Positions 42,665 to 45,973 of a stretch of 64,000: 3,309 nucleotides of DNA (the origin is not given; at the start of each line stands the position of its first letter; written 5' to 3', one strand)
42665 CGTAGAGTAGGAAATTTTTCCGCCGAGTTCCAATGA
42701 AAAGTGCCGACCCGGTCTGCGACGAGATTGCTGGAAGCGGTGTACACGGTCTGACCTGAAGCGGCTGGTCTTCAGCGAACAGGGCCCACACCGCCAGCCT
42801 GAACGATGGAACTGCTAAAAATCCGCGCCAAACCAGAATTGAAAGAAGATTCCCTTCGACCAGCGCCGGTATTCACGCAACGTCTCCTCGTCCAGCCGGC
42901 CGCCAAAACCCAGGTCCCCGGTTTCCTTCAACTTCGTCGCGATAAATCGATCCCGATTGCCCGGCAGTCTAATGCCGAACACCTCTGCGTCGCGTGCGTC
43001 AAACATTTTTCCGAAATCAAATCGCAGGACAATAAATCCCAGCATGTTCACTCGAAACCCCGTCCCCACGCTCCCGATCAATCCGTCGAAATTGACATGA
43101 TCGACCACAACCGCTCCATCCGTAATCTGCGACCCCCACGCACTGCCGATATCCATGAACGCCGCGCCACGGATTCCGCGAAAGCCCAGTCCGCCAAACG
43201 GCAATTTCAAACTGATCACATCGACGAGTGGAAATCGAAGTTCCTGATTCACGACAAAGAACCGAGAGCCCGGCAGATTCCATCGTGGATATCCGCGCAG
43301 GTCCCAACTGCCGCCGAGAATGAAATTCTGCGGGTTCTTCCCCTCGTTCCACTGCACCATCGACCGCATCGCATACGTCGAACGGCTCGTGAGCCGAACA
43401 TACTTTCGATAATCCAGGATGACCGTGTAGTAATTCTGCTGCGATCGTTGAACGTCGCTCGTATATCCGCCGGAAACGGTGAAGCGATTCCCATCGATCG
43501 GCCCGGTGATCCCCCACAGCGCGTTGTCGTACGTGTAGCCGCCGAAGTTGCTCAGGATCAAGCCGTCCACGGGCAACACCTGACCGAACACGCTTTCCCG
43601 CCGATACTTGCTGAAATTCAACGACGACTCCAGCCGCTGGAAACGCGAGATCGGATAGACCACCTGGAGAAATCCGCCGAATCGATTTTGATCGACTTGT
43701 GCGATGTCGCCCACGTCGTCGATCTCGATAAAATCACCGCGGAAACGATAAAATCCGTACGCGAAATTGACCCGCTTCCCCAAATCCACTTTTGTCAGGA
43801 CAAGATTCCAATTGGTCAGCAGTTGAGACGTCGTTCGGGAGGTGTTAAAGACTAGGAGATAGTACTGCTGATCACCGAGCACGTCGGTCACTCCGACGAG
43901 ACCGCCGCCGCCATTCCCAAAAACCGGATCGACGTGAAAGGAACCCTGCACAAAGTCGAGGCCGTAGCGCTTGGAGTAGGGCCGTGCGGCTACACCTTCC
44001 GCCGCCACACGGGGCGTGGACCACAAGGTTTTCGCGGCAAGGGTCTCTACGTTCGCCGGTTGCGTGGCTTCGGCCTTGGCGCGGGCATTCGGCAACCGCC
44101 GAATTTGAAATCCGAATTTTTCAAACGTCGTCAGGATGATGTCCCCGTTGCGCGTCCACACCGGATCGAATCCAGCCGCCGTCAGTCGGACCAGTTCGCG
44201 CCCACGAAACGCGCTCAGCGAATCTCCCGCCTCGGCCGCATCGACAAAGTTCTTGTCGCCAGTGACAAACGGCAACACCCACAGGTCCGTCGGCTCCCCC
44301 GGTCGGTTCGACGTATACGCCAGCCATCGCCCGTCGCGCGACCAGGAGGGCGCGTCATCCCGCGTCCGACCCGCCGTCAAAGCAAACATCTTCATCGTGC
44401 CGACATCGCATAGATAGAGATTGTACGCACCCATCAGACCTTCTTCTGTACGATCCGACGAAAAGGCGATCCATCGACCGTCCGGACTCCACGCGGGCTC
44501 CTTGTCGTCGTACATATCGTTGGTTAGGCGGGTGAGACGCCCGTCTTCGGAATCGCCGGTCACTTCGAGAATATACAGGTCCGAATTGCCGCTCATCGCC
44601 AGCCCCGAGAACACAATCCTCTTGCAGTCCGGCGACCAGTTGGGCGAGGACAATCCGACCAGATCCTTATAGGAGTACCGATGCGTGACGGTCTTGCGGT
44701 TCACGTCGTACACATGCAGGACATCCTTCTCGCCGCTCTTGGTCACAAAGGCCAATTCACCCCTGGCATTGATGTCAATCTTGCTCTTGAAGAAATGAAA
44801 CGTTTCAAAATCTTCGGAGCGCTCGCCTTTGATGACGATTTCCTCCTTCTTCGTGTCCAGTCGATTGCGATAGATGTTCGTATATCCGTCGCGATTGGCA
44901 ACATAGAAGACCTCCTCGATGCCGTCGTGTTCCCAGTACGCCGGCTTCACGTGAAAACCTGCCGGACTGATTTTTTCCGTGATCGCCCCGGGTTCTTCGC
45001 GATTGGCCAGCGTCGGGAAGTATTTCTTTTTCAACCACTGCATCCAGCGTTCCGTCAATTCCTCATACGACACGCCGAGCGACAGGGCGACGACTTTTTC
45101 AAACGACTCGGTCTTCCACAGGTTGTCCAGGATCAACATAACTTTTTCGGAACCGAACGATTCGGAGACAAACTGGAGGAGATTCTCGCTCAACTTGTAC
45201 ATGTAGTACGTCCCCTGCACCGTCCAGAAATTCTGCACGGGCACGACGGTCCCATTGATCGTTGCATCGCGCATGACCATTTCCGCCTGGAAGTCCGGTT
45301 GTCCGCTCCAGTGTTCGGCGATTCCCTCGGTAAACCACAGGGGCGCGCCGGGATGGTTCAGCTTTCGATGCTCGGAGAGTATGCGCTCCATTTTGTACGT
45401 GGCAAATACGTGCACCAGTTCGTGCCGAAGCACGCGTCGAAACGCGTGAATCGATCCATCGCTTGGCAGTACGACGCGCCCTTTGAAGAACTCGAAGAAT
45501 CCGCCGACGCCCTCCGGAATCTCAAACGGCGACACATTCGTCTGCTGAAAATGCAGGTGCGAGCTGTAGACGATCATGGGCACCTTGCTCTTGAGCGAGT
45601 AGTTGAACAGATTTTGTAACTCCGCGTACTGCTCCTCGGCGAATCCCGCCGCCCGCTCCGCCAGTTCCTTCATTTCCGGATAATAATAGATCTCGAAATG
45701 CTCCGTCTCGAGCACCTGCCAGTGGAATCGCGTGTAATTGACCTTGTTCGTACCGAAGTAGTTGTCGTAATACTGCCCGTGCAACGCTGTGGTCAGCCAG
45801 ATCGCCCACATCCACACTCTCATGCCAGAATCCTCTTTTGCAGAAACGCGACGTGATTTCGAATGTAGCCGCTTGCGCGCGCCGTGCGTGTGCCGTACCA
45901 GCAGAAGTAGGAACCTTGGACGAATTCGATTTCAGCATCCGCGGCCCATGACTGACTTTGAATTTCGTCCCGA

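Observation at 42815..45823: Three-module outer-membrane protein: HExxH zinc-peptidase-like head, TolB/PD40 propeller, Omp85-like barrel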

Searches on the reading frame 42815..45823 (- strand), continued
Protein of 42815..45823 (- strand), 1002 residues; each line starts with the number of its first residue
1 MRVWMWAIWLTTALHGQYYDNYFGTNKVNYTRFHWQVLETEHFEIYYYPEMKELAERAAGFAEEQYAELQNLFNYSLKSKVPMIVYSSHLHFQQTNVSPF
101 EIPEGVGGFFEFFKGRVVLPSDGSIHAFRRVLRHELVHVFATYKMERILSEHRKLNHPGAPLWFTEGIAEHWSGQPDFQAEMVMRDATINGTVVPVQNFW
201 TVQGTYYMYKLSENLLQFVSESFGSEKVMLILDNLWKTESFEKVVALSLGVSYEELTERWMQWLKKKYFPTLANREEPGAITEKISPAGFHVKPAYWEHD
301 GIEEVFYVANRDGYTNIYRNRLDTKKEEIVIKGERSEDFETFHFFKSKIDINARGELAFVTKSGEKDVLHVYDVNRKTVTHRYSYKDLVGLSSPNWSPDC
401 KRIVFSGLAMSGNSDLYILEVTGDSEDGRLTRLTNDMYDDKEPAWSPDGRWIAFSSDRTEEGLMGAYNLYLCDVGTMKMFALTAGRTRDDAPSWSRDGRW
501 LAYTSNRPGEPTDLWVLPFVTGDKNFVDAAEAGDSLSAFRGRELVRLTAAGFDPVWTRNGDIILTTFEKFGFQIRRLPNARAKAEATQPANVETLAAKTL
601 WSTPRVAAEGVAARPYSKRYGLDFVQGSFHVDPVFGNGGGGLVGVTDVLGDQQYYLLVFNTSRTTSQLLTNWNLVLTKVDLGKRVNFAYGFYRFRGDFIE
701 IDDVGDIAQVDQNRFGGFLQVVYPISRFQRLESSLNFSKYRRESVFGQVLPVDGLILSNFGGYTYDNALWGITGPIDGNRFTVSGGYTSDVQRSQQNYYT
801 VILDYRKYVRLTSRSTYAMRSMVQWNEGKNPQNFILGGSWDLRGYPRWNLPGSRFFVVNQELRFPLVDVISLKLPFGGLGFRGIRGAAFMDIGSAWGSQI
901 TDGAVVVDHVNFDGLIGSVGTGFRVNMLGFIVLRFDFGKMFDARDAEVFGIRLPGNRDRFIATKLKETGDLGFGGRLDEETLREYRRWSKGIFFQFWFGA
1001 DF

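Call 60: find_encoding_contigs(protein=P0001, flank=8000, max_places=3)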
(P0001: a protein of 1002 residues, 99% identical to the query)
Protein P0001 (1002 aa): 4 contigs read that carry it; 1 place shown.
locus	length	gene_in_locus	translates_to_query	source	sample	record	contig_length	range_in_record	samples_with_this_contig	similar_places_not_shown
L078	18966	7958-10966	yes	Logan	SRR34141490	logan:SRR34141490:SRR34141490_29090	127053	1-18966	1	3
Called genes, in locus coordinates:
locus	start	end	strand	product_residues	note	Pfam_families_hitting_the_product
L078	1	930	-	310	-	?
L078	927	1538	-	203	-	PF22113:Mtrc-MtrF_II-IV_dom (faint)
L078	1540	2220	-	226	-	PF03892:NapB (faint), PF14522:Cytochrome_C7 (faint), PF14537:Cytochrom_c3_2 (faint)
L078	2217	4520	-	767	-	PF04879:Molybdop_Fe4S4, PF00384:Molybdopterin, PF01568:Molydop_binding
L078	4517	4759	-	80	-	-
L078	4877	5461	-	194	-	PF17761:DUF1016_N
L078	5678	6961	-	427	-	PF16217:M64_N, PF09471:Peptidase_M64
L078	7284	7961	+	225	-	PF01497:Peripla_BP_2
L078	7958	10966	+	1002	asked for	PF13485:Peptidase_MA_2, PF00930:DPPIV_N (faint), PF26549:Tricorn_N (faint), PF26550:Tricorn_2nd, PF07676:PD40, PF01103:Omp85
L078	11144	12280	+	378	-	PF00155:Aminotran_1_2 (weak), PF01041:DegT_DnrJ_EryC1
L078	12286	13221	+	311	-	PF00535:Glycos_transf_2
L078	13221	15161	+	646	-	-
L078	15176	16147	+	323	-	PF06267:DUF1028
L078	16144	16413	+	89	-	-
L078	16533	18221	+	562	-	-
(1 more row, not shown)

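Call 74: search_solved_structures(query=A3, max_evalue=0.1)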
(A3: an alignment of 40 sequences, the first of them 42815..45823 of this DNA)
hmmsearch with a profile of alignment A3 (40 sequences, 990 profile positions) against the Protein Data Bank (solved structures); distinct sequences matched with E-value up to 0.1: 146 (the best 60 are shown).
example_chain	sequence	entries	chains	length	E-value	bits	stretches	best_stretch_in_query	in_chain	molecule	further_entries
4r40_A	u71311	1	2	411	1.5e-32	115.6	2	400-539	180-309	Protein TolB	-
4pwz_A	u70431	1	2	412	1.6e-32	115.6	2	400-539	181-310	Protein TolB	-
6pnv_A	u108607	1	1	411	6.6e-31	110.2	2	402-569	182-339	Tol-Pal system protein TolB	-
4jml_A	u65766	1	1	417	6.3e-30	106.9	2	401-539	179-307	Protein TolB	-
1crz_A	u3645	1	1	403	6.5e-30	106.9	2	401-539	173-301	TOLB PROTEIN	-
2hqs_A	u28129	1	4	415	6.6e-30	106.9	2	401-539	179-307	Protein tolB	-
2w8b_B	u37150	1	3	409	6.8e-30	106.8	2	401-539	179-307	PROTEIN TOLB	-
2w8b_A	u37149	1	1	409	7.1e-30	106.8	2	401-539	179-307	PROTEIN TOLB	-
7nst_E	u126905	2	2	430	7.4e-30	106.7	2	401-539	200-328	Tol-Pal system protein TolB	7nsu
3iax_A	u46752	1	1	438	8.3e-30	106.5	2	401-539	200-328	Protein tolB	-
1c5k_A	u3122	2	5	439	8.4e-30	106.5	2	401-539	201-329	PROTEIN (TOLB PROTEIN) | PROTEIN TOLB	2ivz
7mx5_A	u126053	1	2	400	2.9e-28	101.4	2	382-539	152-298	Tol-Pal system protein TolB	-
8wt1_A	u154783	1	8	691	1.8e-25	92.2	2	447-558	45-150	S9 family peptidase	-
2ojh_A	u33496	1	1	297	2.3e-25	91.8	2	406-516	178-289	Uncharacterized protein Atu1656/AGR_C_3050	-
9ccg_A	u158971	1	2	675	1.3e-19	72.7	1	537-990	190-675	POTRA domain-containing protein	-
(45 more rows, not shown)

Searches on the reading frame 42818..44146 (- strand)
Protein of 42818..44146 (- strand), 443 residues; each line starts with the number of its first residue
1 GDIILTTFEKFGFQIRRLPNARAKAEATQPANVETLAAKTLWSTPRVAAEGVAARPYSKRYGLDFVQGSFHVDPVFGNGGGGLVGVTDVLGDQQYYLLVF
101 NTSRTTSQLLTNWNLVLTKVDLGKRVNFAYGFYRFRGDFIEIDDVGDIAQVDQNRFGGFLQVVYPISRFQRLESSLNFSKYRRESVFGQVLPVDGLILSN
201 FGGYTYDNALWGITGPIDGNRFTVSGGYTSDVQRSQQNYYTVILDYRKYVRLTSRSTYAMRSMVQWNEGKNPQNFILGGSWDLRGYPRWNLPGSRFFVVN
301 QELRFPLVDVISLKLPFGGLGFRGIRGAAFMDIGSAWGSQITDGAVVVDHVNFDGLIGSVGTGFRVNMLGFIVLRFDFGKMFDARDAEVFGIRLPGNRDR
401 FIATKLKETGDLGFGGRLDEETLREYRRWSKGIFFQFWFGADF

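Call 69: search_protein_families(library=ncbifam, proteins=[window:42818-43987:-], max_evalue=0.01)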
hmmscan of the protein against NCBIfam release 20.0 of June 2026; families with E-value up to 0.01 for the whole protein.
window:42818-43987:- (390 aa): 2 families
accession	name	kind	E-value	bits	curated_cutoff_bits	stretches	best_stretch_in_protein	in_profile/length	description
NF047779.1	Omp85_fam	subfamily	1.9e-10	40.8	200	1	169-328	248-409/423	Omp85 family outer membrane protein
TIGR03303.1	OM_YaeT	equivalog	1.3e-07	30.5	297.15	1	160-333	548-726/741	outer membrane protein assembly factor BamA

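Call 77: search_solved_structures(query=window:42818-44146:-, max_evalue=1, show_alignments=2)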
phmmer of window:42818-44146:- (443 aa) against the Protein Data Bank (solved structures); distinct sequences matched with E-value up to 1: 0.
